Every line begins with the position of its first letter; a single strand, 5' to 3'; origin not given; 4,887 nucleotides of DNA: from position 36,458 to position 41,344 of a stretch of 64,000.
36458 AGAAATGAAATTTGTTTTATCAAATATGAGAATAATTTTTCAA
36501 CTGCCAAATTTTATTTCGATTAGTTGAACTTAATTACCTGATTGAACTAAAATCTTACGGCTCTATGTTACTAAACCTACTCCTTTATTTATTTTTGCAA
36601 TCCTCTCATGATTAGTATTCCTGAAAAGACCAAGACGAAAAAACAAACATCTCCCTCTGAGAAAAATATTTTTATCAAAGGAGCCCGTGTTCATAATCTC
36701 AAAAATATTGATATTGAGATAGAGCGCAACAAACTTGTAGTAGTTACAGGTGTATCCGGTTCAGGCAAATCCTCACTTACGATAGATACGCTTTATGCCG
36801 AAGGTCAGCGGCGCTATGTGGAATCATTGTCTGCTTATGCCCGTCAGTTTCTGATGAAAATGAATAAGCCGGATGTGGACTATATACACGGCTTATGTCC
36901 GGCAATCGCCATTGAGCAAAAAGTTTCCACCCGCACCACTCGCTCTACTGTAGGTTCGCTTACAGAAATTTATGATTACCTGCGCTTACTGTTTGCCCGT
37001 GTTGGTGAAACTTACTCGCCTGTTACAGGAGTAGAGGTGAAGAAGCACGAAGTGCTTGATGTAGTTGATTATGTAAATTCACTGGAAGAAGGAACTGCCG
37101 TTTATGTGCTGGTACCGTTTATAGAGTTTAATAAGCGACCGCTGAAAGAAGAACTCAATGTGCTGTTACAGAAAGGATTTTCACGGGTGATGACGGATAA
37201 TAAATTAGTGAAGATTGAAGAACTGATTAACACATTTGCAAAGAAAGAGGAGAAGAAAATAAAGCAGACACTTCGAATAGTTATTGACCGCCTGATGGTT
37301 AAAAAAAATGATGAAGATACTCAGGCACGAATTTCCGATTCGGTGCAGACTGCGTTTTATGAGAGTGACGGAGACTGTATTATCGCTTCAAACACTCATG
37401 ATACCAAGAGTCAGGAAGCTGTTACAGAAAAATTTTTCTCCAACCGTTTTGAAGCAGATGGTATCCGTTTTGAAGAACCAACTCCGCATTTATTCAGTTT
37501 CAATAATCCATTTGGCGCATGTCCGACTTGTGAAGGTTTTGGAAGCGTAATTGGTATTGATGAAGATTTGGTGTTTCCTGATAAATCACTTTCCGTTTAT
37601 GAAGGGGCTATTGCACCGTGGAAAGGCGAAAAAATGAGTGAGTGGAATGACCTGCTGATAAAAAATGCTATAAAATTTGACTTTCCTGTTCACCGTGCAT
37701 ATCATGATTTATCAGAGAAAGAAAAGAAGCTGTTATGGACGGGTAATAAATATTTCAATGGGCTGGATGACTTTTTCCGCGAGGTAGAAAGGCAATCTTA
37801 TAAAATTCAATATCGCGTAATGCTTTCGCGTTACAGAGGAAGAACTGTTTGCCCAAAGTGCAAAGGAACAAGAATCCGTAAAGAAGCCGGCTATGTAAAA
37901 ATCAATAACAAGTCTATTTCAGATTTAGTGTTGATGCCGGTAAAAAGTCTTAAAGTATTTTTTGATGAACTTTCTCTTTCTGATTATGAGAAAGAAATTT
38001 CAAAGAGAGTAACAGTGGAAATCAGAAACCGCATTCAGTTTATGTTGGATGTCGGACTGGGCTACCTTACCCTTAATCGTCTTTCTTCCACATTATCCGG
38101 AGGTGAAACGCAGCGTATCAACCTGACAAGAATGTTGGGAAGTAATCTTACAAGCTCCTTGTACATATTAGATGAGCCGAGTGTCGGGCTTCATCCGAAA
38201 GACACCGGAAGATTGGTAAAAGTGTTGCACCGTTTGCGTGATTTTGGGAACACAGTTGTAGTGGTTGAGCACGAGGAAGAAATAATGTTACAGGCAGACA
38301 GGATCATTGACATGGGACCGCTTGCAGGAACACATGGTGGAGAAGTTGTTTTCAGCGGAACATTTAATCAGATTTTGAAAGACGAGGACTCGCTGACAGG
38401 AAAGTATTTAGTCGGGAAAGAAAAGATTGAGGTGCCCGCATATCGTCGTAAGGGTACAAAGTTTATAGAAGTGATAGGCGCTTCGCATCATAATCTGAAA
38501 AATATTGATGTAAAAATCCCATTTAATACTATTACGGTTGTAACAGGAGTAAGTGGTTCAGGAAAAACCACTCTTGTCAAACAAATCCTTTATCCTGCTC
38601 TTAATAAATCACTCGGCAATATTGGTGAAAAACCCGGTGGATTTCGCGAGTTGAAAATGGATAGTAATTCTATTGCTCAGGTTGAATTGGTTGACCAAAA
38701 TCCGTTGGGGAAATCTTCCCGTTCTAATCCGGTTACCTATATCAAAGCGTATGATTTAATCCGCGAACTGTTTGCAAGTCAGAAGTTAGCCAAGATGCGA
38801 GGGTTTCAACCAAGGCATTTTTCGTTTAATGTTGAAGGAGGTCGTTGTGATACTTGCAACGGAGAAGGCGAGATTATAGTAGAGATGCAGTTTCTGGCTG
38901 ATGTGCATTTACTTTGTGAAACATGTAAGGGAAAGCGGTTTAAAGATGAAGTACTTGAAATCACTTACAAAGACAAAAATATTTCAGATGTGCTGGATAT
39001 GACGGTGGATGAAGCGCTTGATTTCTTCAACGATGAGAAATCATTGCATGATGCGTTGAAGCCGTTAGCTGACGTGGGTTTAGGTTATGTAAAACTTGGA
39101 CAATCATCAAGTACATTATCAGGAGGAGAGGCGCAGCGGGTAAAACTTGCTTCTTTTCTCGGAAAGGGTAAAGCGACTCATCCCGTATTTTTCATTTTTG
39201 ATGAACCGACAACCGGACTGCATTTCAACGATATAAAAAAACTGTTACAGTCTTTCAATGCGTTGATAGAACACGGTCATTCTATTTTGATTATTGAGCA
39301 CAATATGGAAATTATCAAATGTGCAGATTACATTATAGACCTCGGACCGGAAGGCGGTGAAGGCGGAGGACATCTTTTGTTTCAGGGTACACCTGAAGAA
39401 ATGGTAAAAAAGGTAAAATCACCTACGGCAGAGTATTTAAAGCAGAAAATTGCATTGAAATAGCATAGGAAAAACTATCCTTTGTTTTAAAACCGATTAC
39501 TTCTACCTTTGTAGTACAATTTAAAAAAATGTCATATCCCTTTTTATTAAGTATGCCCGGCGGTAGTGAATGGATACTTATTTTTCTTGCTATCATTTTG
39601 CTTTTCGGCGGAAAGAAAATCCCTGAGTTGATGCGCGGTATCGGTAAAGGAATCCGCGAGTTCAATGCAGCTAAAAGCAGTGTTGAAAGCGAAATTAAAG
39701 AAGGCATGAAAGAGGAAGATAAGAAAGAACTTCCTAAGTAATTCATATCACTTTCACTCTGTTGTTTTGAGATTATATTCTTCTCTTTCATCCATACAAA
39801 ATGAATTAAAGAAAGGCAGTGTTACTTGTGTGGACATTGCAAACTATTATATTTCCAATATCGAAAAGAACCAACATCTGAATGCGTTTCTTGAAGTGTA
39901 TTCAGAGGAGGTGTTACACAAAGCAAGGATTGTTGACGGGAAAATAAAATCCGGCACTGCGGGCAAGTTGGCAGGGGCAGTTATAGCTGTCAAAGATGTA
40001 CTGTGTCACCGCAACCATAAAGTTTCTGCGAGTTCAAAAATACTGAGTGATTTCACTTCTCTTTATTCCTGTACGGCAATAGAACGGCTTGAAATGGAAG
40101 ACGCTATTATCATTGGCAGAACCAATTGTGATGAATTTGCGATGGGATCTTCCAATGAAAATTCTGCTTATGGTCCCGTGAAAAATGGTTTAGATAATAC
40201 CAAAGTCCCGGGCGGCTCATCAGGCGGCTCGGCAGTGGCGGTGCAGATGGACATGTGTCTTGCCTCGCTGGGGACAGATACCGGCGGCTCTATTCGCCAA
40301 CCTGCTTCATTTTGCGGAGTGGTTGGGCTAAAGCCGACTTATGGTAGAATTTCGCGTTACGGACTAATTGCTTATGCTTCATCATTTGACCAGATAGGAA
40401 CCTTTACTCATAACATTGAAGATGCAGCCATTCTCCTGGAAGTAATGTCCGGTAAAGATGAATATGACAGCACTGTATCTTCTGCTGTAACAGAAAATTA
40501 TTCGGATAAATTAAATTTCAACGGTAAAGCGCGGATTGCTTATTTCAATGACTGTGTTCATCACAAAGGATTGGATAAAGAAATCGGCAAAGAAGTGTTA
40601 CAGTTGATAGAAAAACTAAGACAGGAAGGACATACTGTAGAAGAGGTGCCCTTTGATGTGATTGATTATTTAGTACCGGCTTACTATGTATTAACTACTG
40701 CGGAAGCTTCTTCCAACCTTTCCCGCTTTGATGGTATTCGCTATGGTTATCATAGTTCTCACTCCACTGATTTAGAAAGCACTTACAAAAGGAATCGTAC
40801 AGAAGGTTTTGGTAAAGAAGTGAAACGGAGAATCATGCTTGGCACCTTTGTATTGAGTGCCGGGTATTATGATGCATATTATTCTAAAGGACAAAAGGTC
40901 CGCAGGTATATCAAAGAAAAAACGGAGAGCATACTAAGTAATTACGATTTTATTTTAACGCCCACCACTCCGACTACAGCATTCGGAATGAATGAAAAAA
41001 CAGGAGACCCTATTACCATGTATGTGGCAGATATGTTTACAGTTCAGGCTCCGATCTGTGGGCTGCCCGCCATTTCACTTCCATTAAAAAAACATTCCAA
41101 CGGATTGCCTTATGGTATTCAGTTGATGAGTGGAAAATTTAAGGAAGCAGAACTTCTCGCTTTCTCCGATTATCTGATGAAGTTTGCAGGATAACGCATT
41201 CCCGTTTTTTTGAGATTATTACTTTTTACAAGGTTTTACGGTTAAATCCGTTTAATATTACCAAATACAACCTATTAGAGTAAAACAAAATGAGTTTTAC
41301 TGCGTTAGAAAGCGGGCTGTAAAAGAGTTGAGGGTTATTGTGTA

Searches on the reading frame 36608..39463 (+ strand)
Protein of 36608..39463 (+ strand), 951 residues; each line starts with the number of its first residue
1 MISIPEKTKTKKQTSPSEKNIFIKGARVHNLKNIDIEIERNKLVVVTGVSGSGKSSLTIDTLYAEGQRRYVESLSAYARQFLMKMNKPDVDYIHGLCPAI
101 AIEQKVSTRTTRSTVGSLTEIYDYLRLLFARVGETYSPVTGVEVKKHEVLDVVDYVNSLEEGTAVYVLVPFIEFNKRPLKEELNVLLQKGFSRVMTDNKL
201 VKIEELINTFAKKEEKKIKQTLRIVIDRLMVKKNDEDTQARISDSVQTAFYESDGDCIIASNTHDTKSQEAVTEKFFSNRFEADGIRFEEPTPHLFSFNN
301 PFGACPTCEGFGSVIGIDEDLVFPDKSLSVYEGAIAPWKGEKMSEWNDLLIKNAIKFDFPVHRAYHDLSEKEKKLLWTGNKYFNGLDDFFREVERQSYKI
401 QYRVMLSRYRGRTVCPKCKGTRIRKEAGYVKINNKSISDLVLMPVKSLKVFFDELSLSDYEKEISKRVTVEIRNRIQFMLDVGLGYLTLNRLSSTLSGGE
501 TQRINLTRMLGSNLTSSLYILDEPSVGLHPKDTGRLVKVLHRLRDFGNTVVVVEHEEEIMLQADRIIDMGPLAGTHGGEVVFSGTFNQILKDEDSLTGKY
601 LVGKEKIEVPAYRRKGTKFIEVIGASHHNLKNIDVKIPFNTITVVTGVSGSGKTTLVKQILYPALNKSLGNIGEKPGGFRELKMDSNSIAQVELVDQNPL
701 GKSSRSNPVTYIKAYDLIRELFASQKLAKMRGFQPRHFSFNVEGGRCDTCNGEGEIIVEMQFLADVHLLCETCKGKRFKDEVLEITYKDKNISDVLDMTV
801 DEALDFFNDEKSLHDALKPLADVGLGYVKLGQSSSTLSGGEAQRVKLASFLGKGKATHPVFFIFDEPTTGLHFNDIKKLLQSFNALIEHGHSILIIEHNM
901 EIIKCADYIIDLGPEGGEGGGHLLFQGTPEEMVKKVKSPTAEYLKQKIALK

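Call 10: search_protein_families(library=pfam, proteins=[window:36608-39463:+], max_evalue=0.01)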
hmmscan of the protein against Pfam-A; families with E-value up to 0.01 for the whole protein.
window:36608-39463:+ (951 aa): 26 families (the best 25 are shown)
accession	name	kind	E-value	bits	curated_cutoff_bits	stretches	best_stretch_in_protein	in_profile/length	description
PF00005.33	ABC_tran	-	1.4e-24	87.7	25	3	784-869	60-137/137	ABC transporter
PF17760.6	UvrA_inter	-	2e-19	69.9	23.3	1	151-261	5-107/109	UvrA interaction domain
PF02463.25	SMC_N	-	1.4e-13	51.3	40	1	204-569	62-211/220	RecF/RecN/SMC N terminal domain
PF17755.6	UvrA_DNA-bind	-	3.1e-11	44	23.2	1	318-381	1-64/110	UvrA DNA-binding domain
PF13191.12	AAA_16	-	1.3e-08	35.9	32.6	0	40-81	23-63/167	AAA ATPase domain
PF13555.12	AAA_29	-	5.8e-08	32.8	27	0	635-663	17-48/61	P-loop containing region of AAA domain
PF20703.3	nSTAND1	-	4.7e-07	30.2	27.1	1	31-64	23-56/379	Novel STAND NTPase 1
PF03193.22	RsgA_GTPase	-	1.9e-06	28.3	30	1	611-674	78-139/174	RsgA GTPase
PF13304.12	AAA_21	-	2.4e-06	28.3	27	0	501-541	242-284/304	AAA domain, putative AbiEii toxin, Type IV TA system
PF13401.12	AAA_22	-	2.7e-06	28.2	27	0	641-662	6-27/130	AAA domain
PF13476.12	AAA_23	-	3.2e-06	28.4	27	0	633-675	15-53/201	AAA domain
PF00684.25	DnaJ_CXXCXGXG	-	1.3e-05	25.8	32.7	0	746-776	17-50/65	DnaJ central domain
PF01443.25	Viral_helicase1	-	1.8e-05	25.1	21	0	643-663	1-21/228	Viral superfamily 1 RNA helicase core domain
PF20720.3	nSTAND3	-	3.5e-05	24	27.2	0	640-668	17-45/155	Novel STAND NTPase 3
PF25199.1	nSTAND_NTPase5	-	0.0001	22.6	34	0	641-666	42-67/145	Novel STAND NTPase 5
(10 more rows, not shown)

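Call 32: find_homologous_proteins(query=window:36608-39463:+, max_evalue=1e-100)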
Query window:36608-39463:+ (951 aa): 8000 proteins with E <= 1e-100 among 8000 candidates; the best 120 are listed.
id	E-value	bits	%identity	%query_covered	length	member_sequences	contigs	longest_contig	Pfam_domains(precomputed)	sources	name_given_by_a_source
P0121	0.0e+0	2146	100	100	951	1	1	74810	PF17760.7,PF17755.7,PF01443.25,PF13555.13,PF13401.13,PF03193.23,PF20703.4,PF00684.26,PF13304.13,PF13191.13,PF00005.34,PF13476.13,PF02463.26,PF20720.4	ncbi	-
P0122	0.0e+0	1951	90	100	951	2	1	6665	PF17760.7,PF17755.7,PF13555.13,PF13401.13,PF03193.23,PF20703.4,PF00684.26,PF13304.13,PF13191.13,PF00005.34,PF02463.26,PF20720.4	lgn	-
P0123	0.0e+0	1861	86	100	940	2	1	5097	PF17760.7,PF17755.7,PF13555.13,PF13401.13,PF03193.23,PF20703.4,PF13304.13,PF13191.13,PF00005.34,PF13476.13,PF02463.26,PF20720.4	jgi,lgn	-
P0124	0.0e+0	1799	84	100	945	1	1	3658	PF17760.7,PF17755.7,PF13555.13,PF13401.13,PF03193.23,PF20703.4,PF00684.26,PF13304.13,PF13191.13,PF00005.34,PF02463.26,PF20720.4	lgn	-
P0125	0.0e+0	1799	83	100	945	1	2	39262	PF17760.7,PF17755.7,PF13555.13,PF13401.13,PF03193.23,PF20703.4,PF00684.26,PF13304.13,PF13191.13,PF00005.34,PF02463.26,PF20720.4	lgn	-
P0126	0.0e+0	1524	71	99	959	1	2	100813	PF17760.7,PF17755.7,PF13555.13,PF13401.13,PF20703.4,PF13304.13,PF13191.13,PF00005.34,PF13476.13,PF05729.19,PF02463.26,PF25199.2,PF20720.4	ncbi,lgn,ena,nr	ncbi:UvrABC system protein A [Bacteroidota bacterium]|nr:UvrABC system protein A [Bacteroidota bacte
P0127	0.0e+0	1524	71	99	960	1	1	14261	PF17760.7,PF17755.7,PF13555.13,PF13401.13,PF20703.4,PF00684.26,PF13304.13,PF13191.13,PF00005.34,PF13175.13,PF13476.13,PF02463.26,PF20720.4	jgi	-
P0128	0.0e+0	1523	71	99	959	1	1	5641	PF17760.7,PF17755.7,PF13555.13,PF13401.13,PF20703.4,PF13304.13,PF13191.13,PF00005.34,PF13476.13,PF05729.19,PF02463.26,PF25199.2,PF20720.4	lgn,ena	-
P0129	0.0e+0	1523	71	99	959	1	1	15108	PF17760.7,PF17755.7,PF13555.13,PF13401.13,PF20703.4,PF13304.13,PF13191.13,PF00005.34,PF13476.13,PF05729.19,PF02463.26,PF25199.2,PF20720.4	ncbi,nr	ncbi:MAG: excinuclease ABC subunit A [Sphingobacteriales bacterium]|nr:MAG: excinuclease ABC subunit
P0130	0.0e+0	1518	71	99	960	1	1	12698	PF17760.7,PF17755.7,PF13555.13,PF13401.13,PF20703.4,PF13304.13,PF13191.13,PF00005.34,PF05729.19,PF02463.26,PF25199.2,PF20720.4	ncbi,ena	-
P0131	0.0e+0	1518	70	99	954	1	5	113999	PF17760.7,PF17755.7,PF00005.34,PF13476.13,PF13555.13,PF13401.13,PF20703.4,PF02463.26,PF13304.13,PF20720.4,PF13191.13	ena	-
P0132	0.0e+0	1517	71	98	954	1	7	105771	PF17760.7,PF17755.7,PF13555.13,PF13401.13,PF20703.4,PF13304.13,PF13191.13,PF00005.34,PF13175.13,PF13476.13,PF02463.26,PF20720.4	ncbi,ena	-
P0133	0.0e+0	1517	71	98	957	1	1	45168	PF17760.7,PF17755.7,PF00005.34,PF13476.13,PF13555.13,PF13401.13,PF20703.4,PF02463.26,PF13304.13,PF20720.4,PF13191.13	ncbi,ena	-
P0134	0.0e+0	1517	71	98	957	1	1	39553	PF17760.7,PF17755.7,PF00005.34,PF13555.13,PF13401.13,PF20703.4,PF02463.26,PF13304.13,PF20720.4,PF13191.13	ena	-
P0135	0.0e+0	1516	71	98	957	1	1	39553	PF17760.7,PF17755.7,PF00005.34,PF13476.13,PF13555.13,PF13401.13,PF20703.4,PF02463.26,PF13304.13,PF20720.4,PF13191.13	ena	-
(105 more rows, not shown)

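Call 33: find_encoding_contigs(protein=P0125, flank=10000)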
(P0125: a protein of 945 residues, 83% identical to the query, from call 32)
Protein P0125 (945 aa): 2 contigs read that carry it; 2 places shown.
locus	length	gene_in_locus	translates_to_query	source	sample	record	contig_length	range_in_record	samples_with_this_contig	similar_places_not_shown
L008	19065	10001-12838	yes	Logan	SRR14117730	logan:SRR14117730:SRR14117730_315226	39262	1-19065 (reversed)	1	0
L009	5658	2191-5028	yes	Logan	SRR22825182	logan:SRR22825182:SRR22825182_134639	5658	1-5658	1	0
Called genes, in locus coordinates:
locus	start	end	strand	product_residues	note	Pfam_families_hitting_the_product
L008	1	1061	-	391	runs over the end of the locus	PF06050:HGD-D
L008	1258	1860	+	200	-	PF12804:NTP_transf_3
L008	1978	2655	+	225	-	PF02625:XdhC_CoxI, PF13478:XdhC_C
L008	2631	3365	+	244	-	PF00106:adh_short, PF01370:Epimerase (weak), PF08659:KR, PF23441:SDR (weak), PF13561:adh_short_C2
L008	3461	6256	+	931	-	PF00111:Fer2 (weak), PF01799:Fer2_2, PF01315:Ald_Xan_dh_C, PF02738:MoCoBD_1, PF20256:MoCoBD_2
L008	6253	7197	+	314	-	PF00941:FAD_binding_5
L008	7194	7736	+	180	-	PF01814:Hemerythrin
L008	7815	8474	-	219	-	PF00730:HhH-GPD, PF00633:HHH (weak)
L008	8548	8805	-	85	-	-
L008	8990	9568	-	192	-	PF04542:Sigma70_r2, PF08281:Sigma70_r4_2, PF04545:Sigma70_r4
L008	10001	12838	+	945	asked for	PF02463:SMC_N (weak), PF03193:RsgA_GTPase (faint), PF13191:AAA_16 (faint), PF13555:AAA_29 (faint), PF20703:nSTAND1 (faint), PF20720:nSTAND3 (faint), PF17760:UvrA_inter, PF17755:UvrA_DNA-bind, +4 more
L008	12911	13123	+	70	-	PF02416:TatA_B_E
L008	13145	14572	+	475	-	PF01425:Amidase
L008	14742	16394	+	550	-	-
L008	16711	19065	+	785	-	?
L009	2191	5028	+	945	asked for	PF02463:SMC_N (weak), PF03193:RsgA_GTPase (faint), PF13191:AAA_16 (faint), PF13555:AAA_29 (faint), PF20703:nSTAND1 (faint), PF20720:nSTAND3 (faint), PF17760:UvrA_inter, PF17755:UvrA_DNA-bind, +4 more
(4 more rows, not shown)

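Call 34: find_encoding_contigs(protein=P0122, flank=10000)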
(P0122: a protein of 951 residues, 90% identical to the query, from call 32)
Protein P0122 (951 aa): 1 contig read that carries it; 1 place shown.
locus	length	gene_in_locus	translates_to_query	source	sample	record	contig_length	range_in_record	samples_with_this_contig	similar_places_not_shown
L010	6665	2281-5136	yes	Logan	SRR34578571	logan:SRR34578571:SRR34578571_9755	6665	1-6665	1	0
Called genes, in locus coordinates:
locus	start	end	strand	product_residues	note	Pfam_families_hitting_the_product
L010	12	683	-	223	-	PF00730:HhH-GPD, PF00633:HHH, PF10576:EndIII_4Fe-2S (weak)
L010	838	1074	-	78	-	-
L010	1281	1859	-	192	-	PF04542:Sigma70_r2, PF08281:Sigma70_r4_2, PF04545:Sigma70_r4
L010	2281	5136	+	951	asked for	PF02463:SMC_N (faint), PF03193:RsgA_GTPase (faint), PF13191:AAA_16 (faint), PF13555:AAA_29 (faint), PF20703:nSTAND1 (faint), PF20720:nSTAND3 (faint), PF17760:UvrA_inter, PF17755:UvrA_DNA-bind, +4 more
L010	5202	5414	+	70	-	PF02416:TatA_B_E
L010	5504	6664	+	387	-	?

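Call 88: list_cluster_members(proteins=[P0121, P0001, P0122, P0002])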
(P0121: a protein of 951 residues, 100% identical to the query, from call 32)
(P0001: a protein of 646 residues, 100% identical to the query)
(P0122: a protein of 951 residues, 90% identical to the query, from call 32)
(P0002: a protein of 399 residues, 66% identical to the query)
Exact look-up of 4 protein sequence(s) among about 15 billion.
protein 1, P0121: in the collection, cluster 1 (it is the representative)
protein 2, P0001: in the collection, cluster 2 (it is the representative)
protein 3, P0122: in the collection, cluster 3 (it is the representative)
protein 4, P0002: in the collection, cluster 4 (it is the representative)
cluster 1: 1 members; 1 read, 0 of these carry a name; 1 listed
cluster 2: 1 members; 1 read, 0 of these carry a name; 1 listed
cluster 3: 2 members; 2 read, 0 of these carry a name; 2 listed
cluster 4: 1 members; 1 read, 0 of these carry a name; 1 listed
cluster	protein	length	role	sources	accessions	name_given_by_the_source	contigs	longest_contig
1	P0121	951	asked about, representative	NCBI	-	-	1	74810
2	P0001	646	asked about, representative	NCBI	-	-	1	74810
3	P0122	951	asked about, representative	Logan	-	-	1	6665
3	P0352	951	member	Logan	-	-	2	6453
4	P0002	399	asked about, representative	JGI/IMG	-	-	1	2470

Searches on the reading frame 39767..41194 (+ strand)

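Call 69: search_protein_families(library=pfam, proteins=[window:39767-41194:+], max_evalue=0.00001)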
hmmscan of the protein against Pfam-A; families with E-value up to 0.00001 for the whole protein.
window:39767-41194:+ (475 aa): 1 family
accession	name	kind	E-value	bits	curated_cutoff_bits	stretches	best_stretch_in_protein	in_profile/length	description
PF01425.27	Amidase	-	9.3e-134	447.2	27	1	24-464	2-445/445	Amidase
